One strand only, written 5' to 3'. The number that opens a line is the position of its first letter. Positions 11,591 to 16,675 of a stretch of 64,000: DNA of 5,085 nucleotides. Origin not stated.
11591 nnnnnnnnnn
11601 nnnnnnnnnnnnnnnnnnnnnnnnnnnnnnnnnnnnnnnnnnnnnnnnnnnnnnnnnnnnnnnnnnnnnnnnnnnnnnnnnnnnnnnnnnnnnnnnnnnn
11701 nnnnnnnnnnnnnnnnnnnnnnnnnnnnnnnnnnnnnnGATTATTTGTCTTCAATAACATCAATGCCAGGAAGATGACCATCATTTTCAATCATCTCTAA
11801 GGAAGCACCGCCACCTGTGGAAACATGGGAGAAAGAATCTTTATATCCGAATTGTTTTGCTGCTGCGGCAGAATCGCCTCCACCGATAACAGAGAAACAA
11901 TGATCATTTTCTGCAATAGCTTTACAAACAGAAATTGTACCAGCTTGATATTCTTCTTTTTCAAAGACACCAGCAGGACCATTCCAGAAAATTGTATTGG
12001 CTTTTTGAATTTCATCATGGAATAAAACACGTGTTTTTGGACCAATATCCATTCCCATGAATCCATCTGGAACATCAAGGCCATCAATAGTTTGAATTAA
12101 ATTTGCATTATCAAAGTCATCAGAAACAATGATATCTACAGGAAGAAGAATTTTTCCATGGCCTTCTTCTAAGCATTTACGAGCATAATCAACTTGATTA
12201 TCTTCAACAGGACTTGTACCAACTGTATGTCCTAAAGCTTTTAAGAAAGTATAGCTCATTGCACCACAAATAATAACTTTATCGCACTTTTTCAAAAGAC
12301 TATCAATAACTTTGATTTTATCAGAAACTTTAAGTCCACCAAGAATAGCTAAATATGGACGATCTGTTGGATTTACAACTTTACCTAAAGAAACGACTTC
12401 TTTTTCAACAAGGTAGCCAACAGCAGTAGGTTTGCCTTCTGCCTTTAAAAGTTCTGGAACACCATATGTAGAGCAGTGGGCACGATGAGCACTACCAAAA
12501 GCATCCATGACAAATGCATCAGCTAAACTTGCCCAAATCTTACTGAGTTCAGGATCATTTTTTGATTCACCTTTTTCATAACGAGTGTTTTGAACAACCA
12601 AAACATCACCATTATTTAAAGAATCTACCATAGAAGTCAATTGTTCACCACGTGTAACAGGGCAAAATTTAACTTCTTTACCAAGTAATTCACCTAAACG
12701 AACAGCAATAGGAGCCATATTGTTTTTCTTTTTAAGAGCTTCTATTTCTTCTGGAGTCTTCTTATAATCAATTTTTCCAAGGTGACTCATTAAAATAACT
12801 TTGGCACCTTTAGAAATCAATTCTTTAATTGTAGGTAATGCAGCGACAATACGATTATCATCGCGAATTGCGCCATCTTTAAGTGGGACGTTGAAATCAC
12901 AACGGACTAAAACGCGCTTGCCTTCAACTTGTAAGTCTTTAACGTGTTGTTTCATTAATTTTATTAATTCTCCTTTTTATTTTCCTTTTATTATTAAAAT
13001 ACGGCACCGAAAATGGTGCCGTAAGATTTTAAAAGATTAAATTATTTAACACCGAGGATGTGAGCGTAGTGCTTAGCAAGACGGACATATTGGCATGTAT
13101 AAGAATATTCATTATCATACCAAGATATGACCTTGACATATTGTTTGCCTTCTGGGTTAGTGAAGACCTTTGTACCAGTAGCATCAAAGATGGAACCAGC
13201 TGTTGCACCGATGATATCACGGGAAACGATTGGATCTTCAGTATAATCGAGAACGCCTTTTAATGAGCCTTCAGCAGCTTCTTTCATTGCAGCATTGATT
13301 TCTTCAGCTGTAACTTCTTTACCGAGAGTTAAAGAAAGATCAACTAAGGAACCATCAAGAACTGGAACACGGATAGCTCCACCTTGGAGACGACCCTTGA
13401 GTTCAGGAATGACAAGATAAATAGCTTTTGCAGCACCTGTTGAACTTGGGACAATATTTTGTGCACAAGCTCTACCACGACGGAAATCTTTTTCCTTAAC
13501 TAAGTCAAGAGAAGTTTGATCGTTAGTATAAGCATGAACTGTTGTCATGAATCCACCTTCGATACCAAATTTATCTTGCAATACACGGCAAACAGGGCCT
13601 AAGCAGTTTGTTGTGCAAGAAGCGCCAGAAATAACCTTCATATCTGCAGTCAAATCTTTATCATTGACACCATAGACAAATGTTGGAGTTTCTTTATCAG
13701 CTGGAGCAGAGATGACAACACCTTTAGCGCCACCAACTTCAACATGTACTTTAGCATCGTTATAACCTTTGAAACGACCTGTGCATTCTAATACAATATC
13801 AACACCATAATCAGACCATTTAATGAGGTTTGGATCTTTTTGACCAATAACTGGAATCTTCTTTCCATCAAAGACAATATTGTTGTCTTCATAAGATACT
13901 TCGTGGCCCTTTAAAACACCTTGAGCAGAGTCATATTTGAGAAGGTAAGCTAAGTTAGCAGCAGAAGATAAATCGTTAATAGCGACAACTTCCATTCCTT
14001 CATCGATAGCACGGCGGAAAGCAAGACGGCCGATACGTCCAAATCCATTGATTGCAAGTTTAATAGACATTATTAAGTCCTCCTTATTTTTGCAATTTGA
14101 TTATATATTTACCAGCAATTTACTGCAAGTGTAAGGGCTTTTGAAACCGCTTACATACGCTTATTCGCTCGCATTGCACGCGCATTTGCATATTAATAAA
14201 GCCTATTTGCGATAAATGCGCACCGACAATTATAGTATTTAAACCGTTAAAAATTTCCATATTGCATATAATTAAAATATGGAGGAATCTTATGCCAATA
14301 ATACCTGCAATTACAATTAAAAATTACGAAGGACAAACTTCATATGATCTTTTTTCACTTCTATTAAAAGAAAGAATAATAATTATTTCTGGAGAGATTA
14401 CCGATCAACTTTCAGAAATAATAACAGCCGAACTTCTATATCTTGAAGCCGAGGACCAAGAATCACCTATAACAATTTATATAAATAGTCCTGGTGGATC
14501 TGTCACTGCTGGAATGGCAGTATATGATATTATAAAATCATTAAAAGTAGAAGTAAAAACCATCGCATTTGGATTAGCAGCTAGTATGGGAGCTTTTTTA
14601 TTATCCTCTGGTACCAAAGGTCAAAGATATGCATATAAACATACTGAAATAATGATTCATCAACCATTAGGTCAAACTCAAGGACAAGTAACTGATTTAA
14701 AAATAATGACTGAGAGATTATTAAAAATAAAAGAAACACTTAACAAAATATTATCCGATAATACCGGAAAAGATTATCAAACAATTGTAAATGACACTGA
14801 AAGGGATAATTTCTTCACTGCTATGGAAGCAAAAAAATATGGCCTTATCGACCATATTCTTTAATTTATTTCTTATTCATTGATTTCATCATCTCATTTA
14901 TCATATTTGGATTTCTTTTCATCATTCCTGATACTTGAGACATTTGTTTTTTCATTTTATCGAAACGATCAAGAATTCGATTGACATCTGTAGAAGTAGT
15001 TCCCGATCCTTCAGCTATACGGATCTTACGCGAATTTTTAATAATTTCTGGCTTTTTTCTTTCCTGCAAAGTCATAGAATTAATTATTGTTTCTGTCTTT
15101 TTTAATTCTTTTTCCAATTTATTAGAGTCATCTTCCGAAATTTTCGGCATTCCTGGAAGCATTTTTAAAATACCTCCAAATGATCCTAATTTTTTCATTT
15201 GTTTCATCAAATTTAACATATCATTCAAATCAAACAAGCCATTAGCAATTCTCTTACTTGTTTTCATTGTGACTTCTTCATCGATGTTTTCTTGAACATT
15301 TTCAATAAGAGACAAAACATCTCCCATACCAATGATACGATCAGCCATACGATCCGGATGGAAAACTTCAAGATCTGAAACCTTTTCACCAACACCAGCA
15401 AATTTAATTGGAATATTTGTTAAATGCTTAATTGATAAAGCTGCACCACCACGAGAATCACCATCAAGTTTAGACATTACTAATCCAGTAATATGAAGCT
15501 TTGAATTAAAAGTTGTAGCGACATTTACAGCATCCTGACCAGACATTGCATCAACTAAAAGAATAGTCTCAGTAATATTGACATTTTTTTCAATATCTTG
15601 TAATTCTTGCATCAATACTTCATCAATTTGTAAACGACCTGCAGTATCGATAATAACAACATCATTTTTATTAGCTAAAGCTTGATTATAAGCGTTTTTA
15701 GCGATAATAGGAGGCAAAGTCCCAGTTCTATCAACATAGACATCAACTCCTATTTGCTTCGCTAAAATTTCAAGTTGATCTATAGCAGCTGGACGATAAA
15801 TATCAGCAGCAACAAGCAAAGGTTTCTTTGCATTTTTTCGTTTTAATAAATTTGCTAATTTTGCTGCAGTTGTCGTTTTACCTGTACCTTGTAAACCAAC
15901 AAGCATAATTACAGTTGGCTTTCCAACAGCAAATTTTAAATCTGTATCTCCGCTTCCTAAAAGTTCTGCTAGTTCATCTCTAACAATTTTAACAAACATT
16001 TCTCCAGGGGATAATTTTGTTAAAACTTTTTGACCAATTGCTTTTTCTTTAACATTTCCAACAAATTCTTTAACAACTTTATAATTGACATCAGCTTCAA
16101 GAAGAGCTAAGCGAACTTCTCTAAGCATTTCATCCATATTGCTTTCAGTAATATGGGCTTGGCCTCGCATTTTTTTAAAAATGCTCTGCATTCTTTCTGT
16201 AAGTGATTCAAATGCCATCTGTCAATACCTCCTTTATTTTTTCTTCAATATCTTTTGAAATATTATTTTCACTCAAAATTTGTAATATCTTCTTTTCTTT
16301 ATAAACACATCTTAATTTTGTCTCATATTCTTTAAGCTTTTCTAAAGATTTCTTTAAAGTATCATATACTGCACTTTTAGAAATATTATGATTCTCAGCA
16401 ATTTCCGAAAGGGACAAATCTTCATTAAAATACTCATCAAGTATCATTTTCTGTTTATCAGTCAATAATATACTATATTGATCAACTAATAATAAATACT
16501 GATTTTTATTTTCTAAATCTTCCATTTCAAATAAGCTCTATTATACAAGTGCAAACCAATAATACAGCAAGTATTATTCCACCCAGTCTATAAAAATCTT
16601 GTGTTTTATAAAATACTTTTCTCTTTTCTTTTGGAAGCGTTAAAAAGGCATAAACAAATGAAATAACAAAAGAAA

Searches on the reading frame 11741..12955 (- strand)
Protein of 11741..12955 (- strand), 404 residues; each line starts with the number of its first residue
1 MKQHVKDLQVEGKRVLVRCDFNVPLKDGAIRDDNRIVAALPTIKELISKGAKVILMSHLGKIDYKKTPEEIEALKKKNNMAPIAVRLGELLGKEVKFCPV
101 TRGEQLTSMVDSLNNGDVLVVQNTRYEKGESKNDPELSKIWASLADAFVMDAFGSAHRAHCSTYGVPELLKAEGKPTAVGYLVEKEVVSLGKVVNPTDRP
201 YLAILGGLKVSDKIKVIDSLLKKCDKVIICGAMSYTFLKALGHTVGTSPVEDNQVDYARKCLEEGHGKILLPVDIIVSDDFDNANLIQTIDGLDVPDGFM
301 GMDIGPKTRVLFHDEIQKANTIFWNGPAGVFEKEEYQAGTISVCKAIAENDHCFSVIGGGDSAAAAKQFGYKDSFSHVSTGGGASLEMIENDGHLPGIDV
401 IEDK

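Call 55: search_protein_families(library=pfam, proteins=[window:11741-12955:-], max_evalue=0.00001)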
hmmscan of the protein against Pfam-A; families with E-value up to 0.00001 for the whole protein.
window:11741-12955:- (404 aa): 1 family
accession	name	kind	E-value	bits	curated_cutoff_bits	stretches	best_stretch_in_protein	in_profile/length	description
PF00162.24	PGK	-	4.5e-141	470.7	27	1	5-390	1-377/379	Phosphoglycerate kinase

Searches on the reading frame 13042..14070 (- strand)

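Call 56: search_protein_families(library=pfam, proteins=[window:13042-14070:-], max_evalue=0.000001)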
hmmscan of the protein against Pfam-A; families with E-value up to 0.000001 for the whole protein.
window:13042-14070:- (342 aa): 2 families
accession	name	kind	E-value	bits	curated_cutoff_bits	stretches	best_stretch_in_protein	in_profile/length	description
PF02800.25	Gp_dh_C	-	8.6e-63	211.1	24.4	1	157-318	1-158/158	Glyceraldehyde 3-phosphate dehydrogenase, C-terminal domain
PF00044.30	Gp_dh_N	-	2.3e-33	115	31.7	1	3-101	1-99/101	Glyceraldehyde 3-phosphate dehydrogenase, NAD binding domain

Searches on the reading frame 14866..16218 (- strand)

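Call 6: search_protein_families(library=pfam, proteins=[window:14866-16218:-], max_evalue=0.01)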
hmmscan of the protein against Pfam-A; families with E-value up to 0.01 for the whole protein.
window:14866-16218:- (450 aa): 14 families
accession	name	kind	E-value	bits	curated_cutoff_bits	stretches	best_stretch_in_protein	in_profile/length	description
PF00448.28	SRP54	-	2.5e-74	249.6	22.7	1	101-296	1-195/196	SRP54-type protein, GTPase domain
PF02978.25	SRP_SPB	-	2.1e-31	108.6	27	1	329-426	2-91/91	Signal peptide binding domain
PF02881.24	SRP54_N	-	2.3e-24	85.9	22.4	1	6-83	1-75/75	SRP54-type protein, helical bundle domain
PF13401.12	AAA_22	-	1.2e-07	32.5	27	1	102-211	6-109/130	AAA domain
PF02492.25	cobW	-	1.9e-06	28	20.7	1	103-252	2-154/180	CobW/HypB/UreG, nucleotide-binding domain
PF06414.18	Zeta_toxin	-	4.2e-05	23.5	22.3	1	99-193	14-103/199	Zeta toxin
PF01656.29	CbiA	-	7.7e-05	23.1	25.4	1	111-256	9-88/125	CobQ/CobB/MinD/ParA nucleotide binding domain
PF13604.12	AAA_30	-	0.00038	20.7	27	1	102-200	19-104/191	AAA domain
PF04851.21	ResIII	-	0.00063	20.1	22.5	1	104-138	26-60/164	Type III restriction enzyme, res subunit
PF13479.12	AAA_24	-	0.0013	19.1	27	1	101-197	2-77/195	AAA domain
PF13671.12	AAA_33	-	0.0016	19.2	27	1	103-143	1-35/143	AAA domain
PF01583.26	APS_kinase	-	0.0034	17.8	21.1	0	101-135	2-36/152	Adenylylsulphate kinase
PF13191.12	AAA_16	-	0.0059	17.6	32.6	0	99-129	22-52/167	AAA ATPase domain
PF05729.18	NACHT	-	0.0086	16.4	26.7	0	103-132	2-31/167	NACHT domain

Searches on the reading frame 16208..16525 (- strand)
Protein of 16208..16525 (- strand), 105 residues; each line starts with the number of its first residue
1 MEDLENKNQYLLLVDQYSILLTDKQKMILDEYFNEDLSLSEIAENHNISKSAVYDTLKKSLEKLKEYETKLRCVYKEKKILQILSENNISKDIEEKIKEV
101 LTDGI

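Call 6: search_protein_families(library=pfam, proteins=[window:16208-16525:-], max_evalue=0.01)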
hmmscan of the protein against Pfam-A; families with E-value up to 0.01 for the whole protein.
window:16208-16525:- (105 aa): 10 families
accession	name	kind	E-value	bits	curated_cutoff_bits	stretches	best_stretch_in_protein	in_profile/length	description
PF04297.20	UPF0122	-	5.3e-21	75.2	22.7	1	5-98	2-99/101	Putative helix-turn-helix protein, YlxM / p13 like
PF04545.22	Sigma70_r4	-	5.7e-10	39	24.1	1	21-66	5-50/50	Sigma-70, region 4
PF08281.18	Sigma70_r4_2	-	1.8e-05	24.8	25.7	1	21-64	11-54/54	Sigma-70, region 4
PF04967.18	HTH_10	-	3.9e-05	23.8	23.1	1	21-64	1-51/53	HTH DNA binding domain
PF14493.12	HTH_40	-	0.0011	19.6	27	1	31-101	7-76/89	Helix-turn-helix domain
PF05043.19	Mga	-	0.0017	19.4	21.1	1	28-76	21-66/87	Mga helix-turn-helix domain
PF13384.12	HTH_23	-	0.002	18.3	24.6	1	35-59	16-40/50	Homeodomain-like domain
PF13412.12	HTH_24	-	0.0041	17.1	21.9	0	34-59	15-40/48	Winged helix-turn-helix DNA-binding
PF08279.18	HTH_11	-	0.0043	17.3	25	0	35-58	14-37/55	HTH domain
PF02650.20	HTH_WhiA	-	0.0083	17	27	0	34-59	52-79/84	WhiA C-terminal HTH domain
